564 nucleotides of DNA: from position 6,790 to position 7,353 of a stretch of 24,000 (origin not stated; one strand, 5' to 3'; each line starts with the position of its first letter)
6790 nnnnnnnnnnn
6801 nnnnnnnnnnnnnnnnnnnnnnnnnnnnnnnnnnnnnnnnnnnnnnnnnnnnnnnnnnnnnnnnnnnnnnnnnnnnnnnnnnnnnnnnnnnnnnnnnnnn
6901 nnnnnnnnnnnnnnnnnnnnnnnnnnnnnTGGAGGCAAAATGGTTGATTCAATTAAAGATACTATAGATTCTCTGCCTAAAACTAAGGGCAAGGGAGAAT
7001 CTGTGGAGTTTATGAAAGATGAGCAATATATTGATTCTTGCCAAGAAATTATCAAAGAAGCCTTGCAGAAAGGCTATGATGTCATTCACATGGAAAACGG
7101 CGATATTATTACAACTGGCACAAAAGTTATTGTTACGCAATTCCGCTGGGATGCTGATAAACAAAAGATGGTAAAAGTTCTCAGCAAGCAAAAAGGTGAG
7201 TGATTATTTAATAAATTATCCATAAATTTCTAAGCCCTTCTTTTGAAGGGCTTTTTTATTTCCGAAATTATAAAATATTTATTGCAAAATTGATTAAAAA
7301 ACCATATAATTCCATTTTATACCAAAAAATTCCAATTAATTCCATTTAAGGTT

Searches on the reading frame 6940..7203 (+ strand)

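Call 8: search_protein_families(library=pfam, proteins=[window:6940-7203:+], max_evalue=0.01)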
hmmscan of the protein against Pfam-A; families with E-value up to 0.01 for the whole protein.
window:6940-7203:+ (87 aa): 1 family
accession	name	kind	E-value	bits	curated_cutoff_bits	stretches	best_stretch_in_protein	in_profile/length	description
PF10877.13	DUF2671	-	2.6e-13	50.1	23.2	1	14-80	15-80/89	Protein of unknown function (DUF2671)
